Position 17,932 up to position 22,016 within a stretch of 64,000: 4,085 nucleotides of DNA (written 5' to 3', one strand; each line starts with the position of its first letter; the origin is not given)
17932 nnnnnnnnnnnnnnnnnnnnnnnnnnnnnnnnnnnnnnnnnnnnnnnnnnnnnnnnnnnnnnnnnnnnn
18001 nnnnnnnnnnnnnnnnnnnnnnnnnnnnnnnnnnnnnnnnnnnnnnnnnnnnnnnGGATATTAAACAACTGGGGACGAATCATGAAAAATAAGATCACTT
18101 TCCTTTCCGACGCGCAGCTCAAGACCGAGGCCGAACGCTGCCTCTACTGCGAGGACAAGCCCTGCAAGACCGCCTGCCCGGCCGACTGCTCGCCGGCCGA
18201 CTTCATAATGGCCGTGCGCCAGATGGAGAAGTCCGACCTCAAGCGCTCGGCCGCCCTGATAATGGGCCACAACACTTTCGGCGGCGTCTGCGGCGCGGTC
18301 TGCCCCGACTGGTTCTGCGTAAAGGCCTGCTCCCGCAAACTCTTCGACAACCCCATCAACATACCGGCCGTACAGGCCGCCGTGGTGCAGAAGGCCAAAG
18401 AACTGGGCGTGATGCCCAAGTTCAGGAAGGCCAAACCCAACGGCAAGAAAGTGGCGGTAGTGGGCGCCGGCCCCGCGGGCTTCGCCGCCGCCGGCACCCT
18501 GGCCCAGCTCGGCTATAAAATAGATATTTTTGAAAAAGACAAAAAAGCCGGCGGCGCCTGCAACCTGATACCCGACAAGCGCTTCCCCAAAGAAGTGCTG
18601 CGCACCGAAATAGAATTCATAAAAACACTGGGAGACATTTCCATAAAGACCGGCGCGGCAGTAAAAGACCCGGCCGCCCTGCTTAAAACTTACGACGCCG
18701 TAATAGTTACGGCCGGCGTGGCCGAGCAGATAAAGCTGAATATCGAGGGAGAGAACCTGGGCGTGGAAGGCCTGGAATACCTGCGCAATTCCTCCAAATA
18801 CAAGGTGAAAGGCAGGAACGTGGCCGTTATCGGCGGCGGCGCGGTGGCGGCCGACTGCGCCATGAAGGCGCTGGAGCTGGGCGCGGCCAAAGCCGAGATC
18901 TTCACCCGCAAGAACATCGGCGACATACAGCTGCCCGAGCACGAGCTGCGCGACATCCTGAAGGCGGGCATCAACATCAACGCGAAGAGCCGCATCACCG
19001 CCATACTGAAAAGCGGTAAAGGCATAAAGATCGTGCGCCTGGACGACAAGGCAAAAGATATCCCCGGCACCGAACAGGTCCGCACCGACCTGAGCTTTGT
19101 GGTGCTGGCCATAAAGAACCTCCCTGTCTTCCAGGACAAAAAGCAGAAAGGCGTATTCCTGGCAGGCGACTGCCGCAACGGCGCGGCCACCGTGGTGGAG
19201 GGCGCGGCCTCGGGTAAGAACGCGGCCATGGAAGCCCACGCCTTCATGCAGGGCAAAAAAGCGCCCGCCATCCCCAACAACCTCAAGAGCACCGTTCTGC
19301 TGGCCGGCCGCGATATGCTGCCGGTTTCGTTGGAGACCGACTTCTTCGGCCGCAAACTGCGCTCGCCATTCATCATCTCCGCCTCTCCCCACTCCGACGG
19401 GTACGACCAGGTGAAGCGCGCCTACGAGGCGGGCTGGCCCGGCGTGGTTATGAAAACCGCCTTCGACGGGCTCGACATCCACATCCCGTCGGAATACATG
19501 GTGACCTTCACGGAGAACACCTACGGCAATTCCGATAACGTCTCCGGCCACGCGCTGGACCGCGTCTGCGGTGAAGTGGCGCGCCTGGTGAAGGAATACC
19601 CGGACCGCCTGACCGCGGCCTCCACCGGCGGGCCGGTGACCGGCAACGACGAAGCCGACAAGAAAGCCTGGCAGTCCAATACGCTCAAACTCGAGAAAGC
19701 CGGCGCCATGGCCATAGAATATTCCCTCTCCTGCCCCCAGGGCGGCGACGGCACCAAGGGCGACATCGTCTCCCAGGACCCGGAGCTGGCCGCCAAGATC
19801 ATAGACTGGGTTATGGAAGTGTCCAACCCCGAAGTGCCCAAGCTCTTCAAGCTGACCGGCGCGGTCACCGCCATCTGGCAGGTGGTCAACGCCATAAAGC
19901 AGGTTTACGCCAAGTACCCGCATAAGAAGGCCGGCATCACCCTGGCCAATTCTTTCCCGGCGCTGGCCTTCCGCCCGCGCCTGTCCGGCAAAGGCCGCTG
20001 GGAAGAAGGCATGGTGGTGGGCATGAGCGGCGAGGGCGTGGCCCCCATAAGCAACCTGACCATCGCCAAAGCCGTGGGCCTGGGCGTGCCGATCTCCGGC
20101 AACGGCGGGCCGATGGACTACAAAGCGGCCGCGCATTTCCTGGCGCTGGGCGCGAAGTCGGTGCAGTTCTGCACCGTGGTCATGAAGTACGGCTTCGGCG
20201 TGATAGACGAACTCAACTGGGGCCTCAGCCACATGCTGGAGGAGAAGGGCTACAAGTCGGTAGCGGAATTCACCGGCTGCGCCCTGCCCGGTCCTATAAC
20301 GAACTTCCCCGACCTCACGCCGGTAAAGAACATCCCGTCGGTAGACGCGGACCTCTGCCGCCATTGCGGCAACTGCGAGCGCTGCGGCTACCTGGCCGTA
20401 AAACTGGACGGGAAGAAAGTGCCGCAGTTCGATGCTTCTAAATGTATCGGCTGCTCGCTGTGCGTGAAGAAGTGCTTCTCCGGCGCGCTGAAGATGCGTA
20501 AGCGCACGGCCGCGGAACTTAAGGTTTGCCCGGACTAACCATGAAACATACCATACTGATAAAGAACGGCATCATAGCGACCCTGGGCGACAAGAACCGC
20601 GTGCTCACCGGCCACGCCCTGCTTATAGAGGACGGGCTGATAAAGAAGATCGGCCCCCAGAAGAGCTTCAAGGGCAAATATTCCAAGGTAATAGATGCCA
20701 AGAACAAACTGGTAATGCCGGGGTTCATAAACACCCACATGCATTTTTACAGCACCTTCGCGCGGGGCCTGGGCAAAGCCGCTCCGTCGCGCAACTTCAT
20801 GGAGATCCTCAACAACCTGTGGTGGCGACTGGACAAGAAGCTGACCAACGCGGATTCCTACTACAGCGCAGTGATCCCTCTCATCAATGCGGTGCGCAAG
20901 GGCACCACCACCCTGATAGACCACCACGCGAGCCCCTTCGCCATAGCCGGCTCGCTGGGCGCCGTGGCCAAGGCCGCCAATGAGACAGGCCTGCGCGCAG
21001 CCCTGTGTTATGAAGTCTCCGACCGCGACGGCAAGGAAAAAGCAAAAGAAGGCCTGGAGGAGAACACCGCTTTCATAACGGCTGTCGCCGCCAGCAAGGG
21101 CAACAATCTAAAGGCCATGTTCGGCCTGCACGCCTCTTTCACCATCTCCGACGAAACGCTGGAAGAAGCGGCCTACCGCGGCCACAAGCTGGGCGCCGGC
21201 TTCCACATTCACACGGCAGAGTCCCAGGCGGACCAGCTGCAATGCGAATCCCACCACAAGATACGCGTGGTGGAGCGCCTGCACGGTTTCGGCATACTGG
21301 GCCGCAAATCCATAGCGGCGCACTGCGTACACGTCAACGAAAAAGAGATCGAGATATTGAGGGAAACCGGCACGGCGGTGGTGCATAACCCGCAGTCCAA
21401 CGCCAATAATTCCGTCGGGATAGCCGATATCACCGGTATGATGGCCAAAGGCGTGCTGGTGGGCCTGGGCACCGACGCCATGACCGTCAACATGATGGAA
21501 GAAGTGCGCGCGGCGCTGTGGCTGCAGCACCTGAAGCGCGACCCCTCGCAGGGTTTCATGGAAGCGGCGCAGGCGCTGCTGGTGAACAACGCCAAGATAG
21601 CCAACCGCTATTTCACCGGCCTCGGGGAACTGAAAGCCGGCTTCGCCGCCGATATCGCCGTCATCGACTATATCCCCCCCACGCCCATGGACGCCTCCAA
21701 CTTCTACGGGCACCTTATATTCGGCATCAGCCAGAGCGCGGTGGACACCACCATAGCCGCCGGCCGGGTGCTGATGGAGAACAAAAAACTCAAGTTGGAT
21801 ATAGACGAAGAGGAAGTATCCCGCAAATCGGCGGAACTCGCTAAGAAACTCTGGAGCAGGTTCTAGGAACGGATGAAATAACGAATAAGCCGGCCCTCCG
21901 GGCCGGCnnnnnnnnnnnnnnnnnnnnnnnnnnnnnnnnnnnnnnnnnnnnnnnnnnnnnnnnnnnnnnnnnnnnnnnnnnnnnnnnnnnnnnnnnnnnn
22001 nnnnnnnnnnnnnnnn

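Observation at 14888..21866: Purine-ring module: MocA, 8-oxoguanine-deaminase-like amidohydrolase, and divergent DPD-like reductase + SsnA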

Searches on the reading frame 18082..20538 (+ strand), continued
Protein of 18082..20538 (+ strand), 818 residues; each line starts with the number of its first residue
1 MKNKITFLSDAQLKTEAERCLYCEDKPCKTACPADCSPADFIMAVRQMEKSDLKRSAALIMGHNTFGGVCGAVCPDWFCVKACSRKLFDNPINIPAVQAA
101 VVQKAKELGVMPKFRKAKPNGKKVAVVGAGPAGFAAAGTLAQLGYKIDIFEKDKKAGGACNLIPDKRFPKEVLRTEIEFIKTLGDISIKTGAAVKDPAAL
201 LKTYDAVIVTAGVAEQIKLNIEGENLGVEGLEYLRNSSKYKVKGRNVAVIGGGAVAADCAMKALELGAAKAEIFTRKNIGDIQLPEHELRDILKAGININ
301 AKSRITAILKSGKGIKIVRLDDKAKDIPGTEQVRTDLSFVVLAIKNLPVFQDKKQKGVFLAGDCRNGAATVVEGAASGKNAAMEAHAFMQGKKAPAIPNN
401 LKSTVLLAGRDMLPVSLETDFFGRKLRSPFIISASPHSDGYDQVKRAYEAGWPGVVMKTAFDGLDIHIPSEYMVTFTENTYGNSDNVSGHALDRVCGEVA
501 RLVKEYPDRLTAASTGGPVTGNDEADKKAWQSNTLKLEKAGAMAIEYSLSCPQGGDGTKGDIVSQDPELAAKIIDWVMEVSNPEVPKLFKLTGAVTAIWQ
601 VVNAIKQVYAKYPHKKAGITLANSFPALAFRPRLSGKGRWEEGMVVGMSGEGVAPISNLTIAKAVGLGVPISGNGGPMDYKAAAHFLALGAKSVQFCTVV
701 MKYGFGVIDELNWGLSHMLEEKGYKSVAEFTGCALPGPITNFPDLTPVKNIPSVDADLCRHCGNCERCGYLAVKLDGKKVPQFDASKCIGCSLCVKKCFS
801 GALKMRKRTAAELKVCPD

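Call 71: search_protein_families(library=ncbifam, proteins=[L007:7138-8376:+, L007:8405-9871:+, L007:3312-4325:+, L007:6033-7133:+], max_evalue=1e-25)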
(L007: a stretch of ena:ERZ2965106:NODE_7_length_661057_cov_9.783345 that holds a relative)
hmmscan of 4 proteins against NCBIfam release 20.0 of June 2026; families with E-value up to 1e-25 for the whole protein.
L007:7138-8376:+ (412 aa): 10 families
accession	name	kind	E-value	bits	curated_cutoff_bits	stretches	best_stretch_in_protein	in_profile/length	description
NF006050.0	PRK08197.1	equivalog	1.3e-88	297.5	303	1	3-384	5-387/406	threonine synthase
NF004170.0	PRK05638.1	equivalog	6.5e-68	229.3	421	1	7-384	2-361/442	threonine synthase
TIGR00260.1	thrC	equivalog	1.1e-65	222.1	167.1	1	58-381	1-338/340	threonine synthase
NF006205.0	PRK08329.1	equivalog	1.5e-57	195.1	358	1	7-380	2-345/347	threonine synthase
NF005035.0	PRK06450.1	equivalog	8.3e-53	179.4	301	1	8-380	5-336/338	threonine synthase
NF004996.0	PRK06381.1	equivalog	6.8e-46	156.7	266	1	79-377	14-317/319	threonine synthase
NF006094.0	PRK08246.1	subfamily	1.2e-30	107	331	1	81-377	24-302/310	serine/threonine dehydratase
NF006390.0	PRK08639.1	equivalog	1.4e-29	103.3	421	1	79-383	24-318/418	threonine ammonia-lyase IlvA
NF006674.0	PRK09224.1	subfamily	2.2e-26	92.6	577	1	81-376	26-311/508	threonine ammonia-lyase IlvA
TIGR01127.1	ilvA_1Cterm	equivalog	7.4e-26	91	378.75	0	81-377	1-284/380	threonine ammonia-lyase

L007:8405-9871:+ (488 aa): 2 families
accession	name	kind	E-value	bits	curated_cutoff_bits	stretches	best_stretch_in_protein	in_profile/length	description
TIGR01139.1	cysK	equivalog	3.7e-29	101.9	350.95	1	104-392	31-294/298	cysteine synthase A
TIGR01136.1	cysKM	subfamily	9.3e-28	97.4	344.15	1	103-392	30-295/299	cysteine synthase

L007:3312-4325:+ (337 aa): 13 families
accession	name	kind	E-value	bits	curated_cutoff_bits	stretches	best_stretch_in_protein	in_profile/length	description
NF005538.0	PRK07200.1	equivalog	3.2e-77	260.2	453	1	4-317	18-360/396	knotted carbamoyltransferase YgeW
TIGR00658.1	orni_carb_tr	equivalog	7.7e-76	255.2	280.85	1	8-332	1-302/304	ornithine carbamoyltransferase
NF001986.0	PRK00779.1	subfamily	2.2e-74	250.4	306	1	5-330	3-301/307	ornithine carbamoyltransferase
TIGR03316.1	ygeW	equivalog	5.8e-71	239.4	500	1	6-325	17-365/391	knotted carbamoyltransferase YgeW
NF003384.0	PRK04523.1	equivalog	5.7e-70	236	288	1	8-329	4-329/336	N-acetylornithine carbamoyltransferase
TIGR04384.1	putr_carbamoyl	exception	6.3e-66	222.7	500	1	9-329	1-303/330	putrescine carbamoyltransferase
NF003286.0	PRK04284.1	subfamily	9.1e-51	172.9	515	1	4-334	3-331/332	ornithine carbamoyltransferase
NF011380.0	PRK14805.1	equivalog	5.1e-43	147.3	421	1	9-328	3-295/302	ornithine carbamoyltransferase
NF002032.1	PRK00856.1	equivalog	4.3e-40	137.8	263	1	9-328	2-292/297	aspartate carbamoyltransferase catalytic subunit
TIGR00670.1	asp_carb_tr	equivalog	2.3e-39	135.3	236.95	1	9-321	2-291/304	aspartate carbamoyltransferase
NF002470.0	PRK01713.1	equivalog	1e-35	123.8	545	1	5-328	5-328/334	ornithine carbamoyltransferase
NF009213.0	PRK12562.1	subfamily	4.6e-33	115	559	0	5-246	4-236/334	ornithine carbamoyltransferase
NF011379.0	PRK14804.1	equivalog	5.9e-30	104.4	373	1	8-328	7-304/311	ornithine carbamoyltransferase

L007:6033-7133:+ (366 aa): 4 families
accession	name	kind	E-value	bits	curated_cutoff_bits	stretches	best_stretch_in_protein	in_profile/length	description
TIGR00746.1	arcC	equivalog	1.2e-80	270.8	358.25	2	32-229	21-211/309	carbamate kinase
NF009007.0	PRK12352.1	subfamily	2.6e-71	240.1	266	1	7-215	6-202/316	carbamate kinase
NF009008.0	PRK12354.1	subfamily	1.6e-68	231.1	361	1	31-221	20-198/308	carbamate kinase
NF006926.0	PRK09411.1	equivalog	3.6e-52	177.4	416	1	35-217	25-194/297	carbamate kinase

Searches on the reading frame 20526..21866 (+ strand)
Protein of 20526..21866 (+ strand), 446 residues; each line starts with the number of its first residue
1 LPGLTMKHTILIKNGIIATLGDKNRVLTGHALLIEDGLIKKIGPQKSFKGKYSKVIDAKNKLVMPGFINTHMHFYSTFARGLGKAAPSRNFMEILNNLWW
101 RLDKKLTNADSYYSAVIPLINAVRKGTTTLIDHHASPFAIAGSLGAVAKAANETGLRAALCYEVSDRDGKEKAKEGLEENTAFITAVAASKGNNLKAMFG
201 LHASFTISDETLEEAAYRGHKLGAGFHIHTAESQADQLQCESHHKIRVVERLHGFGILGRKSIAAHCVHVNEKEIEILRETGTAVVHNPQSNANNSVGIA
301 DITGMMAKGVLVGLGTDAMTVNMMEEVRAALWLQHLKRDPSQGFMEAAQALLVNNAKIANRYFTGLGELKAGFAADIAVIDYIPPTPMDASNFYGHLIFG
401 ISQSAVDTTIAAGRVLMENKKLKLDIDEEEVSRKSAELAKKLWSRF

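Call 4: search_protein_families(library=pfam, proteins=[window:20526-21866:+])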
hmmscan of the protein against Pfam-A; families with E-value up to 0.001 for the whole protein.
window:20526-21866:+ (446 aa): 3 families
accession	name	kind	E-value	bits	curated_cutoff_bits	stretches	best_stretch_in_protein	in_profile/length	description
PF01979.26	Amidohydro_1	-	5.1e-44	151.3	25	1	62-415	1-344/345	Amidohydrolase family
PF07969.17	Amidohydro_3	-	8.5e-16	58.9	29.7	2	134-416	206-471/472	Amidohydrolase family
PF22643.2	NagA_N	-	0.00034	21.2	27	0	24-47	13-36/51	NagA composite domain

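Call 5: search_protein_families(library=ncbifam, proteins=[window:20526-21866:+], max_evalue=0.00001)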
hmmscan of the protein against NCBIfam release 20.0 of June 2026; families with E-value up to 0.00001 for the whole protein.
window:20526-21866:+ (446 aa): 45 families (the best 25 are shown)
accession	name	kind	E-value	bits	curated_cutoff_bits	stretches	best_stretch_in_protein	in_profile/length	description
NF005540.0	PRK07203.1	equivalog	3.4e-162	540.1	444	1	10-446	2-442/444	putative aminohydrolase SsnA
TIGR03314.1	Se_ssnA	subfamily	7.9e-150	499.5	455.5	1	10-446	1-441/441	putative selenium metabolism protein SsnA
NF004701.0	PRK06038.1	equivalog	1e-78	265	609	1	8-445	4-429/432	N-ethylammeline chlorohydrolase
NF006252.0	PRK08393.1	equivalog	7.7e-64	216.3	617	1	9-441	2-422/424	N-ethylammeline chlorohydrolase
NF005557.0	PRK07228.1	equivalog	1.2e-61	208.8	522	1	9-444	2-439/445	5'-deoxyadenosine deaminase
NF006055.0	PRK08203.1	equivalog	1e-59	202.3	532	1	6-444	3-452/455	8-oxoguanine deaminase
NF006549.0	PRK09045.1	equivalog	1e-54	185.8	540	1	8-442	8-439/444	TRZ/ATZ family hydrolase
NF004995.0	PRK06380.1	subfamily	5.7e-53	180.4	567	1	9-431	2-412/418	metal-dependent hydrolase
NF012037.0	PRK15493.1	equivalog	4.6e-43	147.6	779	1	14-431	7-422/435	bifunctional S-methyl-5'-thioadenosine deaminase/S-adenosylhomocysteine deaminase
NF005211.0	PRK06687.1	equivalog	1.7e-40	139.1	703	1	19-419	11-411/419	TRZ/ATZ family protein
NF009059.0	PRK12393.1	equivalog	3.6e-40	138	543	1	8-443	5-456/460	amidohydrolase family protein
NF006056.0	PRK08204.1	subfamily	3e-38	131.7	391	1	8-445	3-443/449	hypothetical protein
TIGR02967.1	guan_deamin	equivalog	1.6e-33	116.3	375.4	1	27-383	4-363/401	guanine deaminase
NF004801.0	PRK06151.1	subfamily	4.5e-31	108.2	416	1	16-445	11-465/491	chlorohydrolase family protein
NF006681.0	PRK09229.1-2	equivalog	6.3e-30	104.3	362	1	24-424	16-432/451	formimidoylglutamate deiminase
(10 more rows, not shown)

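Call 44: search_solved_structures(query=window:20541-21863:+, max_evalue=1e-20)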
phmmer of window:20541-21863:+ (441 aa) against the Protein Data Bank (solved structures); distinct sequences matched with E-value up to 1e-20: 10.
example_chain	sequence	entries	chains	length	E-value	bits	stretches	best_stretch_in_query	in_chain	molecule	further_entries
4f0r_A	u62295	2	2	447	1.6e-36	129.4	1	12-432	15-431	5-methylthioadenosine/S-adenosylhomocysteine deaminase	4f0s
3hpa_A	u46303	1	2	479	4.8e-36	127.8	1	4-421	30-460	AMIDOHYDROLASE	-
3lnp_A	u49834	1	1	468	6.4e-33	117.5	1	20-424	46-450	Amidohydrolase family Protein OLEI01672_1_465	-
1j6p_A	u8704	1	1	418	2e-32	115.9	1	26-439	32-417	METAL-DEPENDENT HYDROLASE OF CYTOSINEDEMANIASE/CHLOROHYDROLASE FAMILY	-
1p1m_A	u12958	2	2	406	2.4e-32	115.6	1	26-439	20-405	Hypothetical protein TM0936 | Uncharacterized protein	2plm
7ww2_A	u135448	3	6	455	4.5e-32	114.7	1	2-377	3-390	8-oxoguanine deaminase | Hydroxydechloroatrazine ethylaminohydrolase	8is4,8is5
4dyk_A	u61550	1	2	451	9.3e-30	107.1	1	19-434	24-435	AMIDOHYDROLASE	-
4gbd_A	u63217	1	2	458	9.9e-30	107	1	19-434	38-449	Putative uncharacterized protein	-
4v1x_A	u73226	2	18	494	1.6e-28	103.1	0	221-426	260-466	ATRAZINE CHLOROHYDROLASE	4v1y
4dzh_A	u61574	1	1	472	7.4e-21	77.8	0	5-422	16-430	AMIDOHYDROLASE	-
